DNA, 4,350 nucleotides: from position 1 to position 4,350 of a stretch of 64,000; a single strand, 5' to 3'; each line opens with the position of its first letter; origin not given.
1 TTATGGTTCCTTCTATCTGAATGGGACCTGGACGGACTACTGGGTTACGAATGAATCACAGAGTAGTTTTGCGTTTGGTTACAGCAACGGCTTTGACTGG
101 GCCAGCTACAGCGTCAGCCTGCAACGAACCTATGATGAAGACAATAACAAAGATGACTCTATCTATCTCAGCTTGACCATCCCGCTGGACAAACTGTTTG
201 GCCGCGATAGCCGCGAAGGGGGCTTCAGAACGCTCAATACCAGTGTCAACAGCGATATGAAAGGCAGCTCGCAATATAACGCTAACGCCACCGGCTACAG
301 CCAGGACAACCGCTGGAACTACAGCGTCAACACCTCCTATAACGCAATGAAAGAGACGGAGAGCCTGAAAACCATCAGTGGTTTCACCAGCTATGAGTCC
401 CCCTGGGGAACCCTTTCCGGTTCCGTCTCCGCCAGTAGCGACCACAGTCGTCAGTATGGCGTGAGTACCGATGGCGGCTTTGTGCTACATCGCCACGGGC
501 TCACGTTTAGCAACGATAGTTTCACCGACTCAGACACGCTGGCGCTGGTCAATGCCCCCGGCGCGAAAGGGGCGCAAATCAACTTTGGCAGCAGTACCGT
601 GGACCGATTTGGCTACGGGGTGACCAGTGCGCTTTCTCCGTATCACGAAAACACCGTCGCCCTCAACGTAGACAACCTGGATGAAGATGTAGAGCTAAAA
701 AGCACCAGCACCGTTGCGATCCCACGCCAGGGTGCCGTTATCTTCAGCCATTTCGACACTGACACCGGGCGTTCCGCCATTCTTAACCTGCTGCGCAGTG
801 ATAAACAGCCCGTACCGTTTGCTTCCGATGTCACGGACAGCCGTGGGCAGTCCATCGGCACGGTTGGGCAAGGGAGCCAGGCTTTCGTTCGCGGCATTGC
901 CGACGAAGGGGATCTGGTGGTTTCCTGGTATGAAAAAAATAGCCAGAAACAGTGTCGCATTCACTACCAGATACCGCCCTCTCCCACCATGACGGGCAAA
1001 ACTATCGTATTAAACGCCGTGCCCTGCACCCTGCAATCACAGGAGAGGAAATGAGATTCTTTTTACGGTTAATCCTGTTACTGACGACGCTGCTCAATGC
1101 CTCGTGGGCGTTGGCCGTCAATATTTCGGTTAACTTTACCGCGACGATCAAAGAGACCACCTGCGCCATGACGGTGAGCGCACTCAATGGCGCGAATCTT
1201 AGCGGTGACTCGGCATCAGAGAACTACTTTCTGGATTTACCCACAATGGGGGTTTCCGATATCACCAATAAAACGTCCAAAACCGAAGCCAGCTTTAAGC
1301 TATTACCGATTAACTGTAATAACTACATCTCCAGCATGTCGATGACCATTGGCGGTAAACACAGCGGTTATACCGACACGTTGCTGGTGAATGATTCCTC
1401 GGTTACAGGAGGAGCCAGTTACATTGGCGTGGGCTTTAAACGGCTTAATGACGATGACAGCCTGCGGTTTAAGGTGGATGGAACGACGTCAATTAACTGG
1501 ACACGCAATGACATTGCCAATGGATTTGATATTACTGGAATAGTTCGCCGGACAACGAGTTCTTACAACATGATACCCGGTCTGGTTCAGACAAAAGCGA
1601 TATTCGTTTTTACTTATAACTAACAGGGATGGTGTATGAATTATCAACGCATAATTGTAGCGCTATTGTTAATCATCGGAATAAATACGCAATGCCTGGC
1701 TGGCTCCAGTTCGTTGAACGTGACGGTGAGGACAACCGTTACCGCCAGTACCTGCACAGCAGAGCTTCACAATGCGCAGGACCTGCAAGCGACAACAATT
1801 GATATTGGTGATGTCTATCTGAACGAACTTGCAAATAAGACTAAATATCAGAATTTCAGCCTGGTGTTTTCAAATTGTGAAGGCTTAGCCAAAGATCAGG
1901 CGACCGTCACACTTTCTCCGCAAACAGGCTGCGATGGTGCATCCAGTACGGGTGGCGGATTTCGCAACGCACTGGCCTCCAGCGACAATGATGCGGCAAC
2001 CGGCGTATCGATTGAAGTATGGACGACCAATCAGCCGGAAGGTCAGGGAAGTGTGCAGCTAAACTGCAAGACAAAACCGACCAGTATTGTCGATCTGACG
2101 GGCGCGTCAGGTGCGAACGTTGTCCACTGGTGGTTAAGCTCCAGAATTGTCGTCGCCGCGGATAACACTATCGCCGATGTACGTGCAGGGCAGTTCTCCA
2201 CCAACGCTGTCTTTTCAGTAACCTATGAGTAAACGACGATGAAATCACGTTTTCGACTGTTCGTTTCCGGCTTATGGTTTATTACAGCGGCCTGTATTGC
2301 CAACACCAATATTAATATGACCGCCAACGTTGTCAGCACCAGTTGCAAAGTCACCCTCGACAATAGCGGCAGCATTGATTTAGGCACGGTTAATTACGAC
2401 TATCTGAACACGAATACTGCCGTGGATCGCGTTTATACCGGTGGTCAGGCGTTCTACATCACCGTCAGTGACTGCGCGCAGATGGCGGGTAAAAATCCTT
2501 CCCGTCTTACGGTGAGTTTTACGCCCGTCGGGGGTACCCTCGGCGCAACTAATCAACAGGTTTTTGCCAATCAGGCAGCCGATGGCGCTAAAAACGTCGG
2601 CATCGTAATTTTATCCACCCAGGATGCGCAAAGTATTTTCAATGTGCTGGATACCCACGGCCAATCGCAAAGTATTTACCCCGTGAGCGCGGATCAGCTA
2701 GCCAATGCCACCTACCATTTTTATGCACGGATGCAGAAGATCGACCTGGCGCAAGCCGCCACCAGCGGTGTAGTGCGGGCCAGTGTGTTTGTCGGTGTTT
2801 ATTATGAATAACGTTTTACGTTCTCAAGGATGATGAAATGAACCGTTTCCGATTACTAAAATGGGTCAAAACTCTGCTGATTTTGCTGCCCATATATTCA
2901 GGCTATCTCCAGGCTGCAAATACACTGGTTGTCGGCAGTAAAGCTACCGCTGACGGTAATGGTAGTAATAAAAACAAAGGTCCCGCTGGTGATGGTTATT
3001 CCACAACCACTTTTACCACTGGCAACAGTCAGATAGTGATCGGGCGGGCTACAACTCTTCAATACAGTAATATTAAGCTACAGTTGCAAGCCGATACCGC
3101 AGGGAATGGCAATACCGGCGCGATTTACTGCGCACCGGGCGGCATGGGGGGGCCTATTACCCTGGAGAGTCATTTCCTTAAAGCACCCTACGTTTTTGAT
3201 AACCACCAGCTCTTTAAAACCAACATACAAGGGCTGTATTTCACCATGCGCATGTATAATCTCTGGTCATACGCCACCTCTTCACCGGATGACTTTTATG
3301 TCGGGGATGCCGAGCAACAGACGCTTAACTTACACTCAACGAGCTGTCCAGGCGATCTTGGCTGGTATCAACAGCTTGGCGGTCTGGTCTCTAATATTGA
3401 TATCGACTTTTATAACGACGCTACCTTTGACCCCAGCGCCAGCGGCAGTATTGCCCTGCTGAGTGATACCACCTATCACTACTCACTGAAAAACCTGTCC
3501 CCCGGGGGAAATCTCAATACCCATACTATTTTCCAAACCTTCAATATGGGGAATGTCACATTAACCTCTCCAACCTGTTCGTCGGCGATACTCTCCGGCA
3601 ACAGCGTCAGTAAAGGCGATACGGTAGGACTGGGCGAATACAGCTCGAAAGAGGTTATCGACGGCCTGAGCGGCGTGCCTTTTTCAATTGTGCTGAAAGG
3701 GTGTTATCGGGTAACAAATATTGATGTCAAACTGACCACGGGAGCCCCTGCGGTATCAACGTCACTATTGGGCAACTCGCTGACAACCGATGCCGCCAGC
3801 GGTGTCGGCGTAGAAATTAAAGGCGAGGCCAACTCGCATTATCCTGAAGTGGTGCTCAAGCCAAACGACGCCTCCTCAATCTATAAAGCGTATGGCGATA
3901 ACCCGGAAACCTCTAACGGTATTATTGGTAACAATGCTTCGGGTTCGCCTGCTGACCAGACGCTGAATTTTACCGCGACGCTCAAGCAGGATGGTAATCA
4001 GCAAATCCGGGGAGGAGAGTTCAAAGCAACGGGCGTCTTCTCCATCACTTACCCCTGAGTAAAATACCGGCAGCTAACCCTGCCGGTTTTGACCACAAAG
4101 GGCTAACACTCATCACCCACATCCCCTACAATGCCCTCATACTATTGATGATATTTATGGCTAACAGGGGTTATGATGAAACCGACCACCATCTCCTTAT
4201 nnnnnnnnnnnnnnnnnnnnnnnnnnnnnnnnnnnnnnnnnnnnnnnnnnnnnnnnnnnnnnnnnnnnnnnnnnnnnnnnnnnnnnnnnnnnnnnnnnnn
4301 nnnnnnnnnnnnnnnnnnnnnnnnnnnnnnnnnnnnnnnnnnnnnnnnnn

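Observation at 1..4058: Distal end of a chaperone-usher fimbrial operon with a two-domain tip adhesin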

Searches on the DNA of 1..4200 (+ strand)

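Call 4: search_dna_similar(query=window:1-4200:+, collection=ecoli_genomes, mode=near, max_rows=25)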
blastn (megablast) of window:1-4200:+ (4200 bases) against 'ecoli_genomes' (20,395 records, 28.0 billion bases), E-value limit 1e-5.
Records with a match: 24; places in all: 24; records where one place covers at least 80% of the query: 8.
Genomes with a match: 24 of 5426; with a place that covers at least 80% of the query: 8. Places per genome that has any: lowest 1, median 1, highest 1. On chromosomes: 24 places; on plasmids: 0.
Best place of each record, by identity: 90-95% 8; 80-90% 1; 60-80% 15.
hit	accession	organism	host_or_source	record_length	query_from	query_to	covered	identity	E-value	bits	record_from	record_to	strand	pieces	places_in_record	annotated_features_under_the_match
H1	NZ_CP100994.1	Escherichia coli strain ET201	Hoplobatrachus rugulosus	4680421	1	4200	100%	91.9%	0e+0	5856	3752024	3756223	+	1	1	fimbrial protein (x3) | outer membrane usher protein | fimbrial-like protein | panB: 3-methyl-2-oxobutanoate hydroxymethyltransferase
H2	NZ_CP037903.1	Escherichia coli strain LHM10-1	pig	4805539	1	4200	100%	91.2%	0e+0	5707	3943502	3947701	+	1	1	fimbrial protein (x3) | outer membrane usher protein | fimbrial-like protein | panB: 3-methyl-2-oxobutanoate hydroxymethyltransferase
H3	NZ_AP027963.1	Escherichia coli strain VE-T9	-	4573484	1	4200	100%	91.2%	0e+0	5707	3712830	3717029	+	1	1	fimbrial protein (x3) | outer membrane usher protein | fimbrial-like protein | panB: 3-methyl-2-oxobutanoate hydroxymethyltransferase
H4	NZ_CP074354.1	Escherichia coli strain XJ5.2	bovine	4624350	1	4200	100%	91.2%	0e+0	5707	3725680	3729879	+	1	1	fimbrial protein (x3) | outer membrane usher protein | fimbrial-like protein | panB: 3-methyl-2-oxobutanoate hydroxymethyltransferase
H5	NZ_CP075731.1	Escherichia coli strain CP52E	Homo sapiens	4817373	1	4200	100%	91.2%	0e+0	5707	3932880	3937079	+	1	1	fimbrial protein (x3) | outer membrane usher protein | fimbrial-like protein | panB: 3-methyl-2-oxobutanoate hydroxymethyltransferase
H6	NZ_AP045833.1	Escherichia coli strain wlxctx60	Ursus thibetanus japonicus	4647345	1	4200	100%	91.2%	0e+0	5707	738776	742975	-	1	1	fimbrial protein (x3) | outer membrane usher protein | fimbrial-like protein | panB: 3-methyl-2-oxobutanoate hydroxymethyltransferase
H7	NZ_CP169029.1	Escherichia coli strain UTME-7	beef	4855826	1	4200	100%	91.2%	0e+0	5701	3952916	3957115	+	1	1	fimbrial protein (x3) | outer membrane usher protein | fimbrial-like protein | panB: 3-methyl-2-oxobutanoate hydroxymethyltransferase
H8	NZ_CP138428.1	Escherichia coli strain 6EVA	Homo sapiens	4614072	1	4200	100%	91.1%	0e+0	5690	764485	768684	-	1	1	fimbrial protein (x3) | outer membrane usher protein | fimbrial-like protein | panB: 3-methyl-2-oxobutanoate hydroxymethyltransferase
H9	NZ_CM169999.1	Escherichia coli strain N96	Tibetan Pig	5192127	1744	4199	58%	79.0%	0e+0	1644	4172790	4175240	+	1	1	fimbrial protein (x2) | fimbrial-like protein | panB: 3-methyl-2-oxobutanoate hydroxymethyltransferase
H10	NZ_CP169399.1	Escherichia coli strain MFDS1022581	Animal source foods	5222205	1744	4199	58%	78.7%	0e+0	1611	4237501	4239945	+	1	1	fimbrial protein (x2) | fimbrial-like protein | panB: 3-methyl-2-oxobutanoate hydroxymethyltransferase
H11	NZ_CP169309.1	Escherichia coli strain MFDS1019527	cattle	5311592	1744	4199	58%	78.7%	0e+0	1611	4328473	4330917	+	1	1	fimbrial protein (x2) | fimbrial-like protein | panB: 3-methyl-2-oxobutanoate hydroxymethyltransferase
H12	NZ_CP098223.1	Escherichia coli strain Z0117EC0005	Canis lupus familiaris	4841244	3702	4198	12%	75.0%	8e-55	226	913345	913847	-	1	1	fimbrial protein | panB: 3-methyl-2-oxobutanoate hydroxymethyltransferase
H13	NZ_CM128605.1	Escherichia coli strain E200086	Homo sapiens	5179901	3702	4198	12%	75.0%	8e-55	226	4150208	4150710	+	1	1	fimbrial protein | panB: 3-methyl-2-oxobutanoate hydroxymethyltransferase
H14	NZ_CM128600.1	Escherichia coli strain E400634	Homo sapiens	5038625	3702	4198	12%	75.0%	8e-55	226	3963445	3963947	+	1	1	fimbrial protein | panB: 3-methyl-2-oxobutanoate hydroxymethyltransferase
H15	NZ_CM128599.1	Escherichia coli strain E500002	Homo sapiens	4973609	3702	4198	12%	75.0%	8e-55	226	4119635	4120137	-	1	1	fimbrial protein | panB: 3-methyl-2-oxobutanoate hydroxymethyltransferase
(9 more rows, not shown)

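Call 6: get_annotated_region(hit=H1, flank=8000)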
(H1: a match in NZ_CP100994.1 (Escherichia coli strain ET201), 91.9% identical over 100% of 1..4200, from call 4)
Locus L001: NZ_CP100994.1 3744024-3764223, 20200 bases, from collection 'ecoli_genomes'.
description: Escherichia coli strain ET201 chromosome, complete genome
organism: Escherichia coli strain ET201 (NCBI taxid 562)
replicon: chromosome; assembly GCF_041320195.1
host: Hoplobatrachus rugulosus; source: feces; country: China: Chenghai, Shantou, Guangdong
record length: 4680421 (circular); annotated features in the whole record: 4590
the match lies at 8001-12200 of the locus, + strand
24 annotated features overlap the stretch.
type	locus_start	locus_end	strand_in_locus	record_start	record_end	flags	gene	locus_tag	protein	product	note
CDS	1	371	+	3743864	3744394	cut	thpR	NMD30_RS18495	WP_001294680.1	RNA 2',3'-cyclic phosphodiesterase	-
CDS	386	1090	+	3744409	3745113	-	sfsA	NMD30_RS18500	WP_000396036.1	DNA/RNA nuclease SfsA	-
CDS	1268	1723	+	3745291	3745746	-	dksA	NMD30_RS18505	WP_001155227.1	RNA polymerase-binding protein DksA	-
CDS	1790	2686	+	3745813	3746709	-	gluQRS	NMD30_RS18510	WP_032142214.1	tRNA glutamyl-Q(34) synthetase GluQRS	-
CDS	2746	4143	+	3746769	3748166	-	pcnB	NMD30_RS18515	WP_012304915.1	polynucleotide adenylyltransferase PcnB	-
CDS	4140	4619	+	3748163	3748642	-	folK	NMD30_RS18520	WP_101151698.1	2-amino-4-hydroxy-6-hydroxymethyldihydropteridine diphosphokinase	-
CDS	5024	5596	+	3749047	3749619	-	-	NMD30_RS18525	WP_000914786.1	fimbrial protein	-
CDS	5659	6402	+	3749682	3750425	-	-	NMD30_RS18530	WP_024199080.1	fimbrial chaperone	-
CDS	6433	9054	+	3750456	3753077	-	-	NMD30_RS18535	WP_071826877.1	outer membrane usher protein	-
CDS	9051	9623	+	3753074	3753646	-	-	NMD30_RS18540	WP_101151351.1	fimbrial protein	-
CDS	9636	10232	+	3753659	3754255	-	-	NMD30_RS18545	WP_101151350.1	fimbrial protein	-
CDS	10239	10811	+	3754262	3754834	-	-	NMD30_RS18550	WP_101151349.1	fimbrial-like protein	-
CDS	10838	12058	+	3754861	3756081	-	-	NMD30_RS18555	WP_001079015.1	fimbrial protein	-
CDS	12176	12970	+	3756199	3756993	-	panB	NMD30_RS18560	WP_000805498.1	3-methyl-2-oxobutanoate hydroxymethyltransferase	-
CDS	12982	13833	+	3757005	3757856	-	panC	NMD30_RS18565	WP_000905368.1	pantoate--beta-alanine ligase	-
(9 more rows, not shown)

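Call 31: get_annotated_region(hit=H9, flank=9000)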
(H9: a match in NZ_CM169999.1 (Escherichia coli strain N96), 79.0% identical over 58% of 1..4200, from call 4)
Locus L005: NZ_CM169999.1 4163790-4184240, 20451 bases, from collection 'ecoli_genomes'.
description: Escherichia coli strain N96 chromosome, whole genome shotgun sequence
organism: Escherichia coli strain N96 (NCBI taxid 562)
replicon: chromosome; assembly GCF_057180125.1
host: Tibetan Pig; source: feces; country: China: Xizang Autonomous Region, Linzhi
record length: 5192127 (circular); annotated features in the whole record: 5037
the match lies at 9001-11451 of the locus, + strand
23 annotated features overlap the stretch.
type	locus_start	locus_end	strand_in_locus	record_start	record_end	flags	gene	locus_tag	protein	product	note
CDS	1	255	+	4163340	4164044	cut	sfsA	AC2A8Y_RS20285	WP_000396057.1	DNA/RNA nuclease SfsA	-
CDS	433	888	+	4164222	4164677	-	dksA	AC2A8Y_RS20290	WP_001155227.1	RNA polymerase-binding protein DksA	-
CDS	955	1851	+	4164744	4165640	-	gluQRS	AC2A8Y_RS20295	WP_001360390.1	tRNA glutamyl-Q(34) synthetase GluQRS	-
CDS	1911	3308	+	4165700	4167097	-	pcnB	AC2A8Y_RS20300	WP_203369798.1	polynucleotide adenylyltransferase PcnB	-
CDS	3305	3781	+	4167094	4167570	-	folK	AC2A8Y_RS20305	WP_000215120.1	2-amino-4-hydroxy-6-hydroxymethyldihydropteridine diphosphokinase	-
CDS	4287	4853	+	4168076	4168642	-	-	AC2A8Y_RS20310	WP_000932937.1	fimbrial protein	-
CDS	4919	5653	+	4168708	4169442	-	-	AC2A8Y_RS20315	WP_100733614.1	fimbrial chaperone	-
CDS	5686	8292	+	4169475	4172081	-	-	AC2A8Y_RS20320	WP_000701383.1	outer membrane usher protein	-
CDS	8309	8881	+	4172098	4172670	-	-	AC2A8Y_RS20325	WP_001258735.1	fimbrial protein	-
CDS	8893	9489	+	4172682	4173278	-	-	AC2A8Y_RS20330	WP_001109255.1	fimbrial protein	-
CDS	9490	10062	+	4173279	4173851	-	-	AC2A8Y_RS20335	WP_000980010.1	fimbrial-like protein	-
CDS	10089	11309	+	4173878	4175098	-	-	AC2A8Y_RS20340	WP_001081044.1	fimbrial protein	-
CDS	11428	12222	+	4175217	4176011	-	panB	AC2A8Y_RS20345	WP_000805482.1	3-methyl-2-oxobutanoate hydroxymethyltransferase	-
CDS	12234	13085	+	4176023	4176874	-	panC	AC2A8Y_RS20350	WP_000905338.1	pantoate--beta-alanine ligase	-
CDS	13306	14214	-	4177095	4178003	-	rpnC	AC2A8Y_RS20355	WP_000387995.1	recombination-promoting nuclease RpnC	-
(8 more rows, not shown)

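Call 32: get_annotated_region(hit=H2, flank=8000)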
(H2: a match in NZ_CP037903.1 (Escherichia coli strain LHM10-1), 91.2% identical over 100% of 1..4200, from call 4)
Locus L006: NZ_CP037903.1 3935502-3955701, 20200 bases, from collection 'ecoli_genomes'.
description: Escherichia coli strain LHM10-1 chromosome, complete genome
organism: Escherichia coli strain LHM10-1 (NCBI taxid 562)
replicon: chromosome; assembly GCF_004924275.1
host: pig; source: feces; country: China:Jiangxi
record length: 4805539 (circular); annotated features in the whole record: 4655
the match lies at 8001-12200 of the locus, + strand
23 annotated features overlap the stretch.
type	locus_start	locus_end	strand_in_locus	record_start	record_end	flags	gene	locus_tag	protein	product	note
CDS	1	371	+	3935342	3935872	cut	thpR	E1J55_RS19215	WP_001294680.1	RNA 2',3'-cyclic phosphodiesterase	-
CDS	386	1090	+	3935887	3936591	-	sfsA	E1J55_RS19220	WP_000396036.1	DNA/RNA nuclease SfsA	-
CDS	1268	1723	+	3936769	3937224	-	dksA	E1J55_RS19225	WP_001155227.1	RNA polymerase-binding protein DksA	-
CDS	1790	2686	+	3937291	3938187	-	gluQRS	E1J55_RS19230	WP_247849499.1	tRNA glutamyl-Q(34) synthetase GluQRS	-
CDS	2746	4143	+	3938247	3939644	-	pcnB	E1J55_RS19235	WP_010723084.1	polynucleotide adenylyltransferase PcnB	-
CDS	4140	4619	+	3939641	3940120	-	folK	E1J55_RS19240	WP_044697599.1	2-amino-4-hydroxy-6-hydroxymethyldihydropteridine diphosphokinase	-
CDS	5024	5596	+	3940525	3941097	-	-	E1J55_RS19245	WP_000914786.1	fimbrial protein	-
CDS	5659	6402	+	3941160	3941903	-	-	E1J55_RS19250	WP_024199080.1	fimbrial chaperone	-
CDS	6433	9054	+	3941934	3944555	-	-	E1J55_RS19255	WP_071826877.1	outer membrane usher protein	-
CDS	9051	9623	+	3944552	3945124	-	-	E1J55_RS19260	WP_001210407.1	fimbrial protein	-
CDS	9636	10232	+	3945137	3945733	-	-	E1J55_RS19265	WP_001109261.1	fimbrial protein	-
CDS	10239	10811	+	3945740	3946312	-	-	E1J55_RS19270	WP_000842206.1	fimbrial-like protein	-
CDS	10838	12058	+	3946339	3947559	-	-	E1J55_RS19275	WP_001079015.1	fimbrial protein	-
CDS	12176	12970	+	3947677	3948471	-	panB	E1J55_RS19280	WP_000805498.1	3-methyl-2-oxobutanoate hydroxymethyltransferase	-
CDS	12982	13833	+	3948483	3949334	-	panC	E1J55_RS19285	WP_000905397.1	pantoate--beta-alanine ligase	-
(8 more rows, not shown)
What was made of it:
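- The same arrangement is seamless in 8 independent complete E. coli chromosomes (calls 4, 6, 32).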

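Call 33: get_annotated_region(hit=H12, flank=9000)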
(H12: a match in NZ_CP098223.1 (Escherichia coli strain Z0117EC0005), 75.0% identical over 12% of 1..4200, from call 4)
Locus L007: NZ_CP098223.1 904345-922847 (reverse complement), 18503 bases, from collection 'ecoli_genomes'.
description: Escherichia coli strain Z0117EC0005 chromosome, complete genome
organism: Escherichia coli strain Z0117EC0005 (NCBI taxid 562)
replicon: chromosome; assembly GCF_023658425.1
host: Canis lupus familiaris; source: -; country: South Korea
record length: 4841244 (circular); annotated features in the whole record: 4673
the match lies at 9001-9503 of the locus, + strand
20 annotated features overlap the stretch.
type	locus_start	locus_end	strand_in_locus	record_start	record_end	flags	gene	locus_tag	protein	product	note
CDS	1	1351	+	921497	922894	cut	pcnB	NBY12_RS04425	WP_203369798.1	polynucleotide adenylyltransferase PcnB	-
CDS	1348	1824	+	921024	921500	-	folK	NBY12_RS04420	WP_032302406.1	2-amino-4-hydroxy-6-hydroxymethyldihydropteridine diphosphokinase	-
CDS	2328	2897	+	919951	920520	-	-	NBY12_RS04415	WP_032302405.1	fimbrial protein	-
CDS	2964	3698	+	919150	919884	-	-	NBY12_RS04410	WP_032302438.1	fimbrial chaperone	-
CDS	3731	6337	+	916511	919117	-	-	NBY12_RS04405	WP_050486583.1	outer membrane usher protein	-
CDS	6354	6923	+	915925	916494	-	-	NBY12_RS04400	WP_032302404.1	fimbrial protein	-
CDS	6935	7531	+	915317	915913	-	-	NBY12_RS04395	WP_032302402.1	fimbrial protein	-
CDS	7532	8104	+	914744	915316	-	-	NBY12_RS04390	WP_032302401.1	fimbrial-like protein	-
CDS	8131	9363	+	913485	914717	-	-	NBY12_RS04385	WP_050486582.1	fimbrial protein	-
CDS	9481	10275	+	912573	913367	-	panB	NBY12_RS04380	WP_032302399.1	3-methyl-2-oxobutanoate hydroxymethyltransferase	-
CDS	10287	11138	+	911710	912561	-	panC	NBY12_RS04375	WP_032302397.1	pantoate--beta-alanine ligase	-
CDS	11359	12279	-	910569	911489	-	rpnC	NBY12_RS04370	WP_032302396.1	recombination-promoting nuclease RpnC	-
CDS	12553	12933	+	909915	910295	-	panD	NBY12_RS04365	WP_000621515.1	aspartate 1-decarboxylase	-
CDS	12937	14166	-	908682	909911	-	yadE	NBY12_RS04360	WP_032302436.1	polysaccharide deacetylase family protein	-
CDS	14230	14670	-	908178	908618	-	yadI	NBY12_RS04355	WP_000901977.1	PTS sugar transporter subunit IIA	-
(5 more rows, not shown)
